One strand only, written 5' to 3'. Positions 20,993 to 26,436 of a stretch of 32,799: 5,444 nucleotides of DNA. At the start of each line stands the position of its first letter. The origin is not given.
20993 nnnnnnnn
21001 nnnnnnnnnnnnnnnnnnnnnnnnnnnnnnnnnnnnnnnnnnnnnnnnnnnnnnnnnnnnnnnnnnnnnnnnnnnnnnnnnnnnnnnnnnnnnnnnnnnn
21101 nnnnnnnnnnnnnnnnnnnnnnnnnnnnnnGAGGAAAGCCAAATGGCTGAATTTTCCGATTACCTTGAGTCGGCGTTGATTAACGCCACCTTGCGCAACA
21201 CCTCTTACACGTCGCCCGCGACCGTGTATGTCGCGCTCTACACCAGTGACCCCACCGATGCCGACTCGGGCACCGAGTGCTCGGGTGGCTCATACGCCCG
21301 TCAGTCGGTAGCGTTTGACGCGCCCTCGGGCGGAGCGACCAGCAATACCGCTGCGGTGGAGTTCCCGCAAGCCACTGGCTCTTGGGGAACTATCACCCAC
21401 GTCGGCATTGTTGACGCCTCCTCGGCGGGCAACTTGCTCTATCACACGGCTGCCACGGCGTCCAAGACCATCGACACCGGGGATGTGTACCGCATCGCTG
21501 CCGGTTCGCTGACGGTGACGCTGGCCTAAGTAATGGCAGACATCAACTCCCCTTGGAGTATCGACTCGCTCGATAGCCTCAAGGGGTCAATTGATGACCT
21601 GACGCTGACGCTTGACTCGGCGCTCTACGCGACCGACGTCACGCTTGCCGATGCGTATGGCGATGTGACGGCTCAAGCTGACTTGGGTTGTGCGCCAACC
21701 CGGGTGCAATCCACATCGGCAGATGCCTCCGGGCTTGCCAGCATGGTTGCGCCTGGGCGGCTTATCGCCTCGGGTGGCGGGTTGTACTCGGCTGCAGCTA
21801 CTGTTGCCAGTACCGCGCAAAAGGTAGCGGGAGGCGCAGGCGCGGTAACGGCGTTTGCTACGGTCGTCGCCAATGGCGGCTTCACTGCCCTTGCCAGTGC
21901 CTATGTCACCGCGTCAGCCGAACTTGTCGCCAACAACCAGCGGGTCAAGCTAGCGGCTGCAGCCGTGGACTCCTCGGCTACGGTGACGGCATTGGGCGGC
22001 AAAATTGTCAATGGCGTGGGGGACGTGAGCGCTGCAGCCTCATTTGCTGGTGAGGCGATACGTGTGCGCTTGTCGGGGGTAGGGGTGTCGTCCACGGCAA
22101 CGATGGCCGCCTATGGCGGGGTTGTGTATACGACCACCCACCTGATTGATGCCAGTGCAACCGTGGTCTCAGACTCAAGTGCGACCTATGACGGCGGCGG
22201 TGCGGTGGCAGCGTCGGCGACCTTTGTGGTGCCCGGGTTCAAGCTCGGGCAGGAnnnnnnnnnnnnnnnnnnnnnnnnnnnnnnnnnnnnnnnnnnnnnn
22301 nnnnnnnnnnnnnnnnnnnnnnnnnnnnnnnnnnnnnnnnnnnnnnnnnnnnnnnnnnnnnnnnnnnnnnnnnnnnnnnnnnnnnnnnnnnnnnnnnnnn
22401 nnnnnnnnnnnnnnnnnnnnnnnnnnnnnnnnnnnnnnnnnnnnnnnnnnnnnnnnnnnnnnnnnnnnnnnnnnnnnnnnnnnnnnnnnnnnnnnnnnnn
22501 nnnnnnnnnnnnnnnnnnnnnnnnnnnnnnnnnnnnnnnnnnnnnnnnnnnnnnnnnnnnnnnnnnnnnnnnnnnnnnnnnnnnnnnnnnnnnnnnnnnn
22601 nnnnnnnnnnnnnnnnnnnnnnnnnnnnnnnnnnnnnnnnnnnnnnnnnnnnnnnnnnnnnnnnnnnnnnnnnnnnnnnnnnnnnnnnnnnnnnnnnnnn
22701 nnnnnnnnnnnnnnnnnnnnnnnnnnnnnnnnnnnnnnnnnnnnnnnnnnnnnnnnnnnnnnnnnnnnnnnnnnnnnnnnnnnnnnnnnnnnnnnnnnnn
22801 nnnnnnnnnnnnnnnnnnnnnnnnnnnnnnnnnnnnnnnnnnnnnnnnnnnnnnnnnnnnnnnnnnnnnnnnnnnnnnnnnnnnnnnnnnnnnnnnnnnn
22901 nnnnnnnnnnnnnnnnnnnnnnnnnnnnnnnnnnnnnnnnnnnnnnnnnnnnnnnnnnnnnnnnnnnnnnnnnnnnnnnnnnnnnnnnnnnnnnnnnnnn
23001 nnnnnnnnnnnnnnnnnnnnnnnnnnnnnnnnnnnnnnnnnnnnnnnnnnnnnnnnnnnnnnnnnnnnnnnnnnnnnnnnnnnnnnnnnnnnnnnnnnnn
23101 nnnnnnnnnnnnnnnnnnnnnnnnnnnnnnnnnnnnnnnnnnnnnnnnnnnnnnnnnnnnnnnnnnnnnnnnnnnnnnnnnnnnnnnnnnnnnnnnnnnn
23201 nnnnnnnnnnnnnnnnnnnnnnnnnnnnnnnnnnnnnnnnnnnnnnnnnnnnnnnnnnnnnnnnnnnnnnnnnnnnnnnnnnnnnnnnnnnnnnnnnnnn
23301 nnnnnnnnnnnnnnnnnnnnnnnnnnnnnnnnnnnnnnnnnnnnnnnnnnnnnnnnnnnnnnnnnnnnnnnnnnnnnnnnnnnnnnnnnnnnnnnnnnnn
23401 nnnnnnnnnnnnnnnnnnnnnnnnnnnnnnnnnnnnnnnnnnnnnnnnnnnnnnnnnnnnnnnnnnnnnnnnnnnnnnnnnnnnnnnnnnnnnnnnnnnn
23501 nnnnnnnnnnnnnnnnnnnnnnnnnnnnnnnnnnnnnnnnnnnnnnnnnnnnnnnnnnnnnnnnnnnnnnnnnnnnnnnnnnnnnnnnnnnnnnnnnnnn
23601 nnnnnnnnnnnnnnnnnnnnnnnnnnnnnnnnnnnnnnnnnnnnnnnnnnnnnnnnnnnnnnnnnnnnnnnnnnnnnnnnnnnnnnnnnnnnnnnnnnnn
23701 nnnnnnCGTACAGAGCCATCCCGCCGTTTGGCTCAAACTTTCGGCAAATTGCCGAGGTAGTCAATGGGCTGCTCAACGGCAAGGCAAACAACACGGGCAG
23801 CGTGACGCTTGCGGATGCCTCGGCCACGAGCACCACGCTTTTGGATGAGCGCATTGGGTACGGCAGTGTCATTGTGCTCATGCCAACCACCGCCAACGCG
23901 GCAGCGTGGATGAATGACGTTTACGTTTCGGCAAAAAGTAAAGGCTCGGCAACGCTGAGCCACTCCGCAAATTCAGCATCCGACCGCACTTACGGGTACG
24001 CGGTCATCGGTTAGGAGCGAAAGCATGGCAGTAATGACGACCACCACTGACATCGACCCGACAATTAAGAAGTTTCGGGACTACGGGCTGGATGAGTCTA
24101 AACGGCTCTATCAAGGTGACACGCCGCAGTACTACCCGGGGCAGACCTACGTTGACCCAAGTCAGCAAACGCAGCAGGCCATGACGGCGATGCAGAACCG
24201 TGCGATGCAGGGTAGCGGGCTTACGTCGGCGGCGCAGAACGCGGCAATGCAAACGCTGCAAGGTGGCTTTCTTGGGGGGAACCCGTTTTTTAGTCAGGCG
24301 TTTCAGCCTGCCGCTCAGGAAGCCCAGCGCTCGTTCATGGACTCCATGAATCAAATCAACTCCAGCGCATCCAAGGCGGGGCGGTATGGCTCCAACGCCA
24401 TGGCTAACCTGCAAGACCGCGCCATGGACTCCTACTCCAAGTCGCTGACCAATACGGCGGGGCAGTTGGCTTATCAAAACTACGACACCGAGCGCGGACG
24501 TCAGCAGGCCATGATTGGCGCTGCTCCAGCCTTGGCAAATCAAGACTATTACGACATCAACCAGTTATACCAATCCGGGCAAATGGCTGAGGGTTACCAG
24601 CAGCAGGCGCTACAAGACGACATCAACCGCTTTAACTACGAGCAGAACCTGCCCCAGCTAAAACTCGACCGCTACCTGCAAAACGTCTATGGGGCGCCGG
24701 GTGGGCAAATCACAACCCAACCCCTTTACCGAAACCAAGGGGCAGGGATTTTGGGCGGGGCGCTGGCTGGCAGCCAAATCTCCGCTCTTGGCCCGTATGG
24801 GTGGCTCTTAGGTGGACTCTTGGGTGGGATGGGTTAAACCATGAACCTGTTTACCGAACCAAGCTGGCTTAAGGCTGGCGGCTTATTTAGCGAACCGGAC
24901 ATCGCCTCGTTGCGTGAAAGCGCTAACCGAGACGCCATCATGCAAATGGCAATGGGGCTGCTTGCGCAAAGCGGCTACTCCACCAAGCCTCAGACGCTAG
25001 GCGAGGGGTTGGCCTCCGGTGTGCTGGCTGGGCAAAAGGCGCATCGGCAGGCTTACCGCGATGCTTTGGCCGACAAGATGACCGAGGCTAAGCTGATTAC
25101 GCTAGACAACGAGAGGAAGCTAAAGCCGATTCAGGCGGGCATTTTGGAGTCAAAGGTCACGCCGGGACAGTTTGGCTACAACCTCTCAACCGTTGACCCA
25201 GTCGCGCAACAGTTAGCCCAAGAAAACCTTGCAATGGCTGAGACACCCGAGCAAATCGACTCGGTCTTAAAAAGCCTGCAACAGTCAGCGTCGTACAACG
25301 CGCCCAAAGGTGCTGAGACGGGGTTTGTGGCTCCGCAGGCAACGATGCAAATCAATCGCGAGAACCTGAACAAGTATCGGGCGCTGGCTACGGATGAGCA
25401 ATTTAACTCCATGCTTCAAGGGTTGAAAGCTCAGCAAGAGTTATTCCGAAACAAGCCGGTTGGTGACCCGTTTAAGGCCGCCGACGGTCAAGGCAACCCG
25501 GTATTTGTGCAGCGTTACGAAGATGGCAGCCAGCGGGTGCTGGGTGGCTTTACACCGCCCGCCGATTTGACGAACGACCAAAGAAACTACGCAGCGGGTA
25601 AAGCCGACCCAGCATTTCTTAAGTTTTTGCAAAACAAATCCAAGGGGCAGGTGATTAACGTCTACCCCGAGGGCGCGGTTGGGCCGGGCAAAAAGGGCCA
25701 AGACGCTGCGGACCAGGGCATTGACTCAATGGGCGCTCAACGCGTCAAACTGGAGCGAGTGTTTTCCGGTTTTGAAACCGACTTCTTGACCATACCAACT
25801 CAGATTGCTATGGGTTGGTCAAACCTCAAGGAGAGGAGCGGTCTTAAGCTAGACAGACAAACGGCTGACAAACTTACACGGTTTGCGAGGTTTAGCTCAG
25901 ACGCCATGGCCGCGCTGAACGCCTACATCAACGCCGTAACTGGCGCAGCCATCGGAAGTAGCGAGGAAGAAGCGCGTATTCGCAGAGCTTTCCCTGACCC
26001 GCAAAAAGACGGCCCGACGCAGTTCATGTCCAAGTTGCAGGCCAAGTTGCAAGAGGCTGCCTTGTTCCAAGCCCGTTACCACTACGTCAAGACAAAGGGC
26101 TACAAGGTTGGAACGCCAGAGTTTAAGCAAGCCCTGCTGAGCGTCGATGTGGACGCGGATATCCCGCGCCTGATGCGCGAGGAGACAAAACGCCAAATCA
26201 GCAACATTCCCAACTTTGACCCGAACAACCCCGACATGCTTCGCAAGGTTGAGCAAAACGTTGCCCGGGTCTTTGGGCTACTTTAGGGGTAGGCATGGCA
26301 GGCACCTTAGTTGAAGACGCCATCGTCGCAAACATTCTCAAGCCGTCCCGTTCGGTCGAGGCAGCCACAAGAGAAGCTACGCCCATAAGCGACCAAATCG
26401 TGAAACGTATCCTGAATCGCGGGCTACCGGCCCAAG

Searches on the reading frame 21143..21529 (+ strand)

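Call 31: search_protein_families(library=phrogs, proteins=[window:21143-21529:+], max_evalue=0.001)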
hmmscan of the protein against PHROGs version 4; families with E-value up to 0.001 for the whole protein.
window:21143-21529:+ (128 aa): 1 family
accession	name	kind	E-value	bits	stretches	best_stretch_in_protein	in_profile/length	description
phrog_240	-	head and packaging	1.5e-34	120.6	1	1-127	60-188/200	head protein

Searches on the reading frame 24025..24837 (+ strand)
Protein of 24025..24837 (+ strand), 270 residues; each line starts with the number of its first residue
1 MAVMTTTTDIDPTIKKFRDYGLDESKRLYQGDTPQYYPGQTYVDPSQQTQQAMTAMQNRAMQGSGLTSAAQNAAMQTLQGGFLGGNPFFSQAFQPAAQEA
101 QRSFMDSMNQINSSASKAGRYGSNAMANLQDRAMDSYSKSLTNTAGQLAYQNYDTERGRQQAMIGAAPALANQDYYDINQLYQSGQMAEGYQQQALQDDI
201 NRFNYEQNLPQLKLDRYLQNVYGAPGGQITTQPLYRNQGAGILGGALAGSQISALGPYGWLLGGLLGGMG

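Call 70: search_protein_families(library=phrogs, proteins=[window:24025-24837:+], max_evalue=0.001)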
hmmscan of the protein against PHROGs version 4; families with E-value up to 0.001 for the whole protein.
window:24025-24837:+ (270 aa): 2 families
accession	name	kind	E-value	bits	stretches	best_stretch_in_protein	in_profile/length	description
phrog_4287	-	DNA, RNA and nucleotide metabolism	2.8e-10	41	1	14-258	23-319/392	DNA ejection protein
phrog_7477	-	unknown function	6.7e-06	26.8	1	37-268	65-306/313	-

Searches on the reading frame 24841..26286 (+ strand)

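Call 70: search_protein_families(library=phrogs, proteins=[window:24841-26286:+], max_evalue=0.001)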
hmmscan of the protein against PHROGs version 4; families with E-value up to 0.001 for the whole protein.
window:24841-26286:+ (481 aa): 0 families

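Call 92: search_protein_families(library=pfam, proteins=[window:24841-26286:+], max_evalue=0.01)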
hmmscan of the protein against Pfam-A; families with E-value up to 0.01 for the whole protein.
window:24841-26286:+ (481 aa): 1 family
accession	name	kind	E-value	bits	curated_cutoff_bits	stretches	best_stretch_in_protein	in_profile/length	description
PF11382.13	MctB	-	0.0092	16.1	25.6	0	30-131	132-238/306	Copper transport outer membrane protein, MctB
